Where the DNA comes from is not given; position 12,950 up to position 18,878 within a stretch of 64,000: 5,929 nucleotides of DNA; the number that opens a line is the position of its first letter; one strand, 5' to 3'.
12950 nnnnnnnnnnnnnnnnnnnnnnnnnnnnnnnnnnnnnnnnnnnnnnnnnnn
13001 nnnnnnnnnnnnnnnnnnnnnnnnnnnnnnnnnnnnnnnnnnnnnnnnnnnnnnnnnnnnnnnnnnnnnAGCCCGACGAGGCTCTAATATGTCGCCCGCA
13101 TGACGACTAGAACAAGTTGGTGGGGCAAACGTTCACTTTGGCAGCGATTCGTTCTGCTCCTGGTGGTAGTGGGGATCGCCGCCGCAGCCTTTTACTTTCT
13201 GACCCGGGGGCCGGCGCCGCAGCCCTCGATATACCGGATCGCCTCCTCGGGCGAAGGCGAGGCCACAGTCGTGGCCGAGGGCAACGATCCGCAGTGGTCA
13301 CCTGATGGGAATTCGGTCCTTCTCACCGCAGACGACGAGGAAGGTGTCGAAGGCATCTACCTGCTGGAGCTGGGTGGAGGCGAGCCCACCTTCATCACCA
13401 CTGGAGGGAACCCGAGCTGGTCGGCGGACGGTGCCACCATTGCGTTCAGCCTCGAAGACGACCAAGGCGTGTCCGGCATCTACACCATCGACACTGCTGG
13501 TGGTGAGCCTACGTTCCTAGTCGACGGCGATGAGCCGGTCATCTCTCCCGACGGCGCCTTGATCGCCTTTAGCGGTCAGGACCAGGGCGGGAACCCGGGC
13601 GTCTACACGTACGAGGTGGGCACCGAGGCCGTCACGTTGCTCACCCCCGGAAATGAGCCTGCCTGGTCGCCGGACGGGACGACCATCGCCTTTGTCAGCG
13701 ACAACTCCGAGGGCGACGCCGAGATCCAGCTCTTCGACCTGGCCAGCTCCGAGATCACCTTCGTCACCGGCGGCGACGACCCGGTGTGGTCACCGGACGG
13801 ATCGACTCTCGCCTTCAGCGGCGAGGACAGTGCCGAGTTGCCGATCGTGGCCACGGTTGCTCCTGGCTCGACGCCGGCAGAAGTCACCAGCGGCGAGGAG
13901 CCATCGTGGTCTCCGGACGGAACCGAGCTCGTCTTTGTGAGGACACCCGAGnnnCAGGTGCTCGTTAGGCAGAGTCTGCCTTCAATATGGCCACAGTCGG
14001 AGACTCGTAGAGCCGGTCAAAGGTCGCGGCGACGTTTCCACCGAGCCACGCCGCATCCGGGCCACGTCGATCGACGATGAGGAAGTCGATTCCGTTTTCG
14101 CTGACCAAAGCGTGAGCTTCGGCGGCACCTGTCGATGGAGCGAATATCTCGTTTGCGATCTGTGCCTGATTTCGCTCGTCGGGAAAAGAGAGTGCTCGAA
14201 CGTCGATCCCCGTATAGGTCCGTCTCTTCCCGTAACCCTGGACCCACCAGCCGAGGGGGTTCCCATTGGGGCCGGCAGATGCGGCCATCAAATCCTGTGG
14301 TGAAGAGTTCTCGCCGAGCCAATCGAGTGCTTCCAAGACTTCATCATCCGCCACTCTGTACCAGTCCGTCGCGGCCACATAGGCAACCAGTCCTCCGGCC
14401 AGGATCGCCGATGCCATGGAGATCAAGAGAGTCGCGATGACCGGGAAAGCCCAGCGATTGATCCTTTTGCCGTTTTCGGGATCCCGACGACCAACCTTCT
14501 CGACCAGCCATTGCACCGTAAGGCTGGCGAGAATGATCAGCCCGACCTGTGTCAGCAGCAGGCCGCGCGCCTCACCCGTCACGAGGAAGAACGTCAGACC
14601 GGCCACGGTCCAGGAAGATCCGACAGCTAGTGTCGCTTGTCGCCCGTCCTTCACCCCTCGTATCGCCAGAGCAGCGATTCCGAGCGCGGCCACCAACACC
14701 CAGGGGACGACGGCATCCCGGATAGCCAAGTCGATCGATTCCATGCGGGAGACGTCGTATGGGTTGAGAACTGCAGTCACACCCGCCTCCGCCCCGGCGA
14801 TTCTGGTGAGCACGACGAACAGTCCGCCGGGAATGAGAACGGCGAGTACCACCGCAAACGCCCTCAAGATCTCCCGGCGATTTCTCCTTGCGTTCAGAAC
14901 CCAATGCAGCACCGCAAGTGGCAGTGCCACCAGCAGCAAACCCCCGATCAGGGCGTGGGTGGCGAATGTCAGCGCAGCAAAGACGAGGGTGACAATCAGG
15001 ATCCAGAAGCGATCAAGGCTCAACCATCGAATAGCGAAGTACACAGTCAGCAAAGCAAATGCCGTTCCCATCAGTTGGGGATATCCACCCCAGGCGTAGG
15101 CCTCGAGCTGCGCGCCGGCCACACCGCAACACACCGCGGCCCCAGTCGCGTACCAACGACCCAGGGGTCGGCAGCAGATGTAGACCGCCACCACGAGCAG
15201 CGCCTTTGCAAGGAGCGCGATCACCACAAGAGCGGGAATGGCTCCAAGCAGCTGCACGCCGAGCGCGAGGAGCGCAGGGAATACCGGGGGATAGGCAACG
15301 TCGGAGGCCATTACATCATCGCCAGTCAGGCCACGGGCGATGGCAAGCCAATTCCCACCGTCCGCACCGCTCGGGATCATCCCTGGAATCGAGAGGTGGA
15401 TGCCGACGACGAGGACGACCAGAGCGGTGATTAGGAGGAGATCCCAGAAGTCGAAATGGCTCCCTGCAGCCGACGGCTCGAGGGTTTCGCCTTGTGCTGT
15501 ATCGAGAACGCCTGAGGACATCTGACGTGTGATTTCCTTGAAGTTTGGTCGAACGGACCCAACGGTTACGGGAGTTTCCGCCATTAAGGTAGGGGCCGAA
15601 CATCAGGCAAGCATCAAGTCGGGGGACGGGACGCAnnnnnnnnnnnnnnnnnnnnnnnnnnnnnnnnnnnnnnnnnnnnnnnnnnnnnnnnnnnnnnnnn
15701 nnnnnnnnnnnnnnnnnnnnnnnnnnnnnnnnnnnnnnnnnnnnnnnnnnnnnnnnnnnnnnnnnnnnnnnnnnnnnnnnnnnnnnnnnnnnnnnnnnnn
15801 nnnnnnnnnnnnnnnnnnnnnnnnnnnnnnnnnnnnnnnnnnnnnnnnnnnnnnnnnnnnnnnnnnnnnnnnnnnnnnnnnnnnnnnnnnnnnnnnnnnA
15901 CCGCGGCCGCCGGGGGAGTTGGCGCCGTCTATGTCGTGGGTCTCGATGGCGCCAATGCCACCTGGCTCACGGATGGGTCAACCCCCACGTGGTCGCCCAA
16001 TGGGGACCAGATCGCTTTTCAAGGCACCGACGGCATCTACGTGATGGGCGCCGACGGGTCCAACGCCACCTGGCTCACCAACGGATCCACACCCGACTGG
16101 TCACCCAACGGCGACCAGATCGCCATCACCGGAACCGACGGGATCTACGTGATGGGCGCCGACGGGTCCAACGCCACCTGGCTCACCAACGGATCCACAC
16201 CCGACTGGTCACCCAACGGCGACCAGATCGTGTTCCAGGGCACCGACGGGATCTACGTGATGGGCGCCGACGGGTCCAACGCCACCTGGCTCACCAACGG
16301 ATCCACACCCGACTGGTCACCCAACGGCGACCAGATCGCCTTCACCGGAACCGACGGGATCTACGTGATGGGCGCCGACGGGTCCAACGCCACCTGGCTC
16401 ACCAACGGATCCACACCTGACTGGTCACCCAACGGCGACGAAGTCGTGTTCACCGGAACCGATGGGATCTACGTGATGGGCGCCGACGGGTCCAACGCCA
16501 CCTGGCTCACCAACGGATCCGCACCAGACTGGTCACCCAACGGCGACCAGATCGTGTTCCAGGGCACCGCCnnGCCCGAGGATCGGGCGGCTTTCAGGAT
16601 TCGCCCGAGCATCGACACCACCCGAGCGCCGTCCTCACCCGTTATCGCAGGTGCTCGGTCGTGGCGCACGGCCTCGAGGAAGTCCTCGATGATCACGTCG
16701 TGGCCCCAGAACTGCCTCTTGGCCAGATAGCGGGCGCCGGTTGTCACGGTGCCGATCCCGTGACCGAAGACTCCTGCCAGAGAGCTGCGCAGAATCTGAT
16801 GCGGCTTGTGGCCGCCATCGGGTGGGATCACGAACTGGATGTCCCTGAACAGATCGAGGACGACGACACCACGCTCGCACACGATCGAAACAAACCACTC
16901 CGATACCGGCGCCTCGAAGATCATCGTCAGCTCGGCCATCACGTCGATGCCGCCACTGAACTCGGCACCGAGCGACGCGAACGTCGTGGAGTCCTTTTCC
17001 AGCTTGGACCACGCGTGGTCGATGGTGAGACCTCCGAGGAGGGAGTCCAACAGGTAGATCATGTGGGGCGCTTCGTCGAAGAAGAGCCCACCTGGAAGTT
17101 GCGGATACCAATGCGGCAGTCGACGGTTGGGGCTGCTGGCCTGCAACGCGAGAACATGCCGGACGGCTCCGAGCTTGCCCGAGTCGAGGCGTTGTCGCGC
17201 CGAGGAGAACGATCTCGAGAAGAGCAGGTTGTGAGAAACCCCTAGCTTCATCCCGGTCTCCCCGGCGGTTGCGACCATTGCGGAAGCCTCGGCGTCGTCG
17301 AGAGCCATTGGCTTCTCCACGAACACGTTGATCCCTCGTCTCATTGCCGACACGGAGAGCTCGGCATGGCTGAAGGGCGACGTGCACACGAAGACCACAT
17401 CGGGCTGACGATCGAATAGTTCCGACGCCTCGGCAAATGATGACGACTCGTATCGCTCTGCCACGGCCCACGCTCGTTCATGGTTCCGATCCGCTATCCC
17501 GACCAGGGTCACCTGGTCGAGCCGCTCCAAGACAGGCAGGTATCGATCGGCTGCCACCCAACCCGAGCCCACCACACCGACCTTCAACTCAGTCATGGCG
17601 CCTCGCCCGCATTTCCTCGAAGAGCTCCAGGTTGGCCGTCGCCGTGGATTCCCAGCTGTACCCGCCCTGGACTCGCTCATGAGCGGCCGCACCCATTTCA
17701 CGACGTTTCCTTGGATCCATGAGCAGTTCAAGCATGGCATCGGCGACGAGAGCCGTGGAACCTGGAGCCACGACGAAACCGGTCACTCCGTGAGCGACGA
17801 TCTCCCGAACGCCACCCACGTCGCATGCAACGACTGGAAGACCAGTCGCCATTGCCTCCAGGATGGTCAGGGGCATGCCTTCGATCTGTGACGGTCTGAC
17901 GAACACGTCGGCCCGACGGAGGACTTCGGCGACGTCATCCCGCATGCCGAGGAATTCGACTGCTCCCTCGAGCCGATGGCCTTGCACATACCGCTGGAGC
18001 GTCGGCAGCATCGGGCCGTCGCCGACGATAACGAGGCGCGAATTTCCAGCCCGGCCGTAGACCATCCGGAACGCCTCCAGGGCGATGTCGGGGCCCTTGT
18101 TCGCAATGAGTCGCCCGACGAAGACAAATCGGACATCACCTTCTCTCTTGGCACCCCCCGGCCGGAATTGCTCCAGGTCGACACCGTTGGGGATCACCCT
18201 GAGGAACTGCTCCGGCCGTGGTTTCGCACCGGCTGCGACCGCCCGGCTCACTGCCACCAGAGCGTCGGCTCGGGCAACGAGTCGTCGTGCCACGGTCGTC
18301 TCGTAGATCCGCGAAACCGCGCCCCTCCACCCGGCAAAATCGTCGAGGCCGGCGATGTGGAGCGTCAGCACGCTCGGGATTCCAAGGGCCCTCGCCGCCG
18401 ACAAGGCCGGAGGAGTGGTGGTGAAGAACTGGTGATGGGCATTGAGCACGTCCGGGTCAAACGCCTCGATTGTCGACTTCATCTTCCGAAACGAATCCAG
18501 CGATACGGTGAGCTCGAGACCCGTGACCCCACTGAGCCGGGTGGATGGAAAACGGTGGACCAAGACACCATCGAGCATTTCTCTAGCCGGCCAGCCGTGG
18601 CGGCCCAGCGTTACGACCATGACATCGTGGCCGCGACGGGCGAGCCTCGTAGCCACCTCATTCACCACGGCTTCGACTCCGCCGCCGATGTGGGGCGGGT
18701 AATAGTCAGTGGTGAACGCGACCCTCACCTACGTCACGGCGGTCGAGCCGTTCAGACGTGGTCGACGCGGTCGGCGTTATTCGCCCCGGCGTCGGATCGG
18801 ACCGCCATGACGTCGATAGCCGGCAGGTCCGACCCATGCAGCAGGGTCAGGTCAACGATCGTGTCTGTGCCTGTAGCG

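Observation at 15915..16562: Five near-identical 108-bp tandem units encode the blades of a beta-propeller (very recent amplification or concerted evolution)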

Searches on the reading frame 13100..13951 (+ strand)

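Call 5: search_protein_families(library=pfam, proteins=[window:13100-13951:+], max_evalue=0.01)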
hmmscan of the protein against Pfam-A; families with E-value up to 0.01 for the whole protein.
window:13100-13951:+ (284 aa): 3 families
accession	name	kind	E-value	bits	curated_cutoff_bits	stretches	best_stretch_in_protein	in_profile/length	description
PF07676.18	PD40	-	3.1e-28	97.5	20.9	4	185-206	12-33/38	WD40-like Beta Propeller Repeat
PF00930.27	DPPIV_N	-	6.1e-10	38.8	22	0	168-202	25-63/354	Dipeptidyl peptidase IV (DPP IV) N-terminal region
PF25174.1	Beta-prop_THOC3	-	5.5e-05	22.7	305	0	189-243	54-109/272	THOC3 beta-propeller domain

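Call 42: search_protein_families(library=ncbifam, proteins=[window:13100-13951:+], max_evalue=0.1)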
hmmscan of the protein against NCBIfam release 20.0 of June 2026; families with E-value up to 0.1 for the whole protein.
window:13100-13951:+ (284 aa): 4 families
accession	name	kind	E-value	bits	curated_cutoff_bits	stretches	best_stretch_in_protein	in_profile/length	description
TIGR02800.1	propeller_TolB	equivalog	2.3e-34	119.1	343.15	2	146-282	240-385/418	Tol-Pal system beta propeller repeat protein TolB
NF002183.0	PRK01029.1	equivalog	3.7e-19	69.1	405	2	145-246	285-394/429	Tol-Pal system protein TolB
NF033523.0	lasso_peptidase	equivalog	9.6e-14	51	400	1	227-282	92-151/638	Atxe2 family lasso peptide isopeptidase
NF053518.1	DipepPtdsDpp5Prph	equivalog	3.5e-08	32.4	900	1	165-254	226-329/655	dipeptidyl-peptidase Dpp5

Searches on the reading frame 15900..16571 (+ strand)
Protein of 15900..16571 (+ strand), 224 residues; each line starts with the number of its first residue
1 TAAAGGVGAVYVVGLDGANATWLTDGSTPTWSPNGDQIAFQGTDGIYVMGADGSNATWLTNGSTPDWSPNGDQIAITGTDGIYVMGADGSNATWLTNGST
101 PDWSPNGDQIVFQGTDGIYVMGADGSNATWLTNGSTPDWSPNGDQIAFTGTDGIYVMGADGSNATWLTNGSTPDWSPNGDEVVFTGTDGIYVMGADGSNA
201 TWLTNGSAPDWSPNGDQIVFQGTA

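Call 44: predict_structure(alignment_id=A1)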
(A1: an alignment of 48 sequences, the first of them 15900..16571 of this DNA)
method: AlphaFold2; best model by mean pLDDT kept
length: 224 residues; sequences in the alignment: 48
mean_pLDDT: 95.0   pTM: 0.90
mean pLDDT of the five models: 95.0, 94.8, 94.7, 94.0, 93.8
residues with pLDDT >= 90: 209; 70-90: 7; 50-70: 2; < 50: 6
segments of 3 or more residues with pLDDT < 50: 1-6
pLDDT, mean of each block of 10 residues (from residue 1): 54 91 96 98 96 97 98 97 98 98 98 98 98 98 98 98 98 98 97 97 96 97 81
secondary structure, 60 per line:
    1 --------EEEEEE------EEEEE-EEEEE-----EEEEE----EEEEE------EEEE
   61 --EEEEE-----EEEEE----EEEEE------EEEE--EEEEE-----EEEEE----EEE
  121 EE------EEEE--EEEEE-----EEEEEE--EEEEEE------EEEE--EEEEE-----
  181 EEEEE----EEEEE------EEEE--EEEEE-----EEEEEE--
elements in order: E9-14 E21-25 E27-31 E37-41 E46-50 E57-60 E63-67 E73-77 E82-86 E93-96 E99-103 E109-113 E118-122 E129-132 E135-139 E145-150 E153-158 E165-168 E171-175 E181-185 E190-194 E201-204 E207-211 E217-222

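Call 47: fold_search(model_id=the predicted structure, library=pdb)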
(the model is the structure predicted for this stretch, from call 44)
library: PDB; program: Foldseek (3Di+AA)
matches with E <= 10: 1641; with E <= 0.001: 999
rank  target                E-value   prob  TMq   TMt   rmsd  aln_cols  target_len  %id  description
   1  2ojh                  5.2e-14  1.00  0.82  0.67   3.9       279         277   23  The structure of putative TolB from Agrobacterium tumefaciens (released 2007-02-27)
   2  4r40_A                2.6e-13  1.00  0.79  0.45   6.4       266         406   20  Crystal Structure of TolB/Pal complex from Yersinia pestis. (released 2014-09-03)
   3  4jml_A                2.7e-12  1.00  0.79  0.47   4.3       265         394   18  Crystal structure of the TolB(P201C)-ColicinE9 TBE peptide(A33C) complex. (released 2013-07-17)
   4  1c5k                  3.7e-12  1.00  0.80  0.46   3.5       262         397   19  THE STRUCTURE OF TOLB, AN ESSENTIAL COMPONENT OF THE TOL-DEPENDENT TRANSLOCATION SYSTEM AND ITS INTERACTIONS WITH THE TR (released 2000-12-06)
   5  1crz                  4.3e-12  1.00  0.80  0.46   3.4       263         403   19  CRYSTAL STRUCTURE OF THE E. COLI TOLB PROTEIN (released 2000-08-16)
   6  4r40_C                4.3e-12  1.00  0.80  0.46   3.5       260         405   22  Crystal Structure of TolB/Pal complex from Yersinia pestis. (released 2014-09-03)
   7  4pwz_B                6.5e-12  1.00  0.80  0.46   3.5       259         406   20  Crystal structure of TolB protein from Yersinia pestis CO92 (released 2014-04-02)
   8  2hqs_A                8.0e-12  1.00  0.79  0.45   3.5       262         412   19  Crystal structure of TolB/Pal complex (released 2007-04-03)
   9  2w8b_A                1.0e-11  1.00  0.77  0.44   4.8       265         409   20  Crystal structure of processed TolB in complex with Pal (released 2009-02-17)
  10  6pnv                  1.2e-11  1.00  0.77  0.43   4.9       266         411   19  1.42 Angstrom Resolution Crystal Structure of Translocation Protein TolB from Salmonella enterica (released 2019-07-17)
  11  3iax_A                1.3e-11  1.00  0.80  0.46   4.4       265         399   17  The crystal structure of the TolB box of Colicin A in complex with TolB reveals important differences in the recruitme (released 2009-10-13)
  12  4pwz_A                1.4e-11  1.00  0.80  0.46   3.5       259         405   20  Crystal structure of TolB protein from Yersinia pestis CO92 (released 2014-04-02)
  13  2ivz_C                1.5e-11  1.00  0.80  0.47   3.4       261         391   19  Structure of TolB in complex with a peptide of the colicin E9 T- domain (released 2006-08-16)
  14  2ivz_D                1.9e-11  1.00  0.79  0.47   3.7       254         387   20  Structure of TolB in complex with a peptide of the colicin E9 T- domain (released 2006-08-16)
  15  2ivz_A                2.1e-11  1.00  0.77  0.46   4.5       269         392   17  Structure of TolB in complex with a peptide of the colicin E9 T- domain (released 2006-08-16)
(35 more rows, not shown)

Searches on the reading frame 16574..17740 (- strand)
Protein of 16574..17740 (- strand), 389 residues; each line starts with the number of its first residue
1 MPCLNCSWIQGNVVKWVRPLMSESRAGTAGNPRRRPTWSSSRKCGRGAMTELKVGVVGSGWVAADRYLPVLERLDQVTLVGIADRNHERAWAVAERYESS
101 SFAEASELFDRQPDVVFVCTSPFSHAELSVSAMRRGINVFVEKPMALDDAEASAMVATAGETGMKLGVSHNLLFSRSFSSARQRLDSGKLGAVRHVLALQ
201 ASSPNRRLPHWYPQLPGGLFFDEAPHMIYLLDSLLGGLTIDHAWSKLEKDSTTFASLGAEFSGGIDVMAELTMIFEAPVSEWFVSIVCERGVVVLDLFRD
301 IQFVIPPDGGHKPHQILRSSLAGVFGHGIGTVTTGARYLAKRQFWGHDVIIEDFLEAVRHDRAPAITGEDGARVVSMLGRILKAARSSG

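Call 5: search_protein_families(library=pfam, proteins=[window:16574-17740:-], max_evalue=0.01)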
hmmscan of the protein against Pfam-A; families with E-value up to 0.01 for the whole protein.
window:16574-17740:- (389 aa): 6 families
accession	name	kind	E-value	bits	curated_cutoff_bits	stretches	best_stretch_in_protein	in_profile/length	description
PF01408.29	GFO_IDH_MocA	-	4.1e-26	92.5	24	1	52-170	1-120/120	Oxidoreductase family, NAD-binding Rossmann fold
PF22725.1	GFO_IDH_MocA_C3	-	2.9e-07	31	27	1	179-292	2-122/124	GFO/IDH/MocA C-terminal domain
PF02894.22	GFO_IDH_MocA_C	-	5.3e-07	30.1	22.9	1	182-388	1-213/218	Oxidoreductase family, C-terminal alpha/beta domain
PF03447.22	NAD_binding_3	-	0.00013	23.1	24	1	55-166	3-113/116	Homoserine dehydrogenase, NAD binding domain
PF01488.26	Shikimate_DH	-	0.00067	20.2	24.3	1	48-121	9-84/138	Shikimate / quinate 5-dehydrogenase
PF13241.12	NAD_binding_7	-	0.0012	19.8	22.1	1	50-138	6-88/104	Putative NAD(P)-binding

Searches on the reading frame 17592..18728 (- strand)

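Call 42: search_protein_families(library=ncbifam, proteins=[window:17592-18728:-], max_evalue=0.1)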
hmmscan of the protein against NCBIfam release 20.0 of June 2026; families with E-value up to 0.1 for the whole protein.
window:17592-18728:- (379 aa): 48 families (the best 25 are shown)
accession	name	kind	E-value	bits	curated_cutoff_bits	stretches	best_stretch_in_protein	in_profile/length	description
TIGR03088.1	stp2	hypoth_equivalog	5.7e-43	147.4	409.05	1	173-372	159-372/374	TIGR03088 family PEP-CTERM/XrtA system glycosyltransferase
TIGR03999.1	thiol_BshA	equivalog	3.3e-37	128.3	273.7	1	16-373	12-373/375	N-acetyl-alpha-D-glucosaminyl L-malate synthase BshA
TIGR02149.1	glgA_Coryne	subfamily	7.9e-35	120.7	302.4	1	1-372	1-389/391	glycogen synthase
NF041876.1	EPS_EpsE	equivalog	1.6e-34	119.8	400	1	172-364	184-387/389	exopolysaccharide biosynthesis GT4 family glycosyltransferase EpsE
TIGR04063.1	stp3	hypoth_equivalog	1.1e-31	110.1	442.05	1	31-372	29-394/397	TIGR04063 family PEP-CTERM/XrtA system glycosyltransferase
TIGR03449.1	mycothiol_MshA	equivalog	7.1e-31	107.5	462.5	1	16-373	21-403/406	D-inositol-3-phosphate glycosyltransferase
NF038229.1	Glyco4_Geo_Pelo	equivalog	2.3e-29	102.5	400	1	78-373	42-336/338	GPMC system family 4 glycosyltransferase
NF047684.1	TeichurnBiosyTuaC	equivalog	8e-28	97.4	550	1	88-372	105-388/391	teichuronic acid biosynthesis protein TuaC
NF053787.1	GlcN_PG_synth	equivalog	2.5e-25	89.1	480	1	1-372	1-358/361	N-acetylglucosaminyl phosphatidylglycerol synthase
TIGR04047.1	MSMEG_0565_glyc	hypoth_equivalog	1.3e-23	83.7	259.85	1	15-371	13-372/373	MSMEG_0565 family glycosyltransferase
NF038011.1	PelF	equivalog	3.6e-21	75.8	100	1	161-361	270-480/489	GT4 family glycosyltransferase PelF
TIGR04005.1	wcaL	equivalog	4.6e-20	71.8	537.6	1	144-335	165-367/406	colanic acid biosynthesis glycosyltransferase WcaL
NF047880.1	glyco_SdgA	exception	5.4e-18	64.8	800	1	197-352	314-470/488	serine-aspartate repeat adhesin O-glycosyltransferase SdgA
NF041010.1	glycosy_Agl16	equivalog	5.8e-18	64.9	575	1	144-373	124-351/352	glycosylation protein Agl16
NF049988.1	MGlcDAGSynMgs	equivalog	6.4e-18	65.3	400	2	195-373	210-387/398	alpha-monoglucosyldiacylglycerol synthase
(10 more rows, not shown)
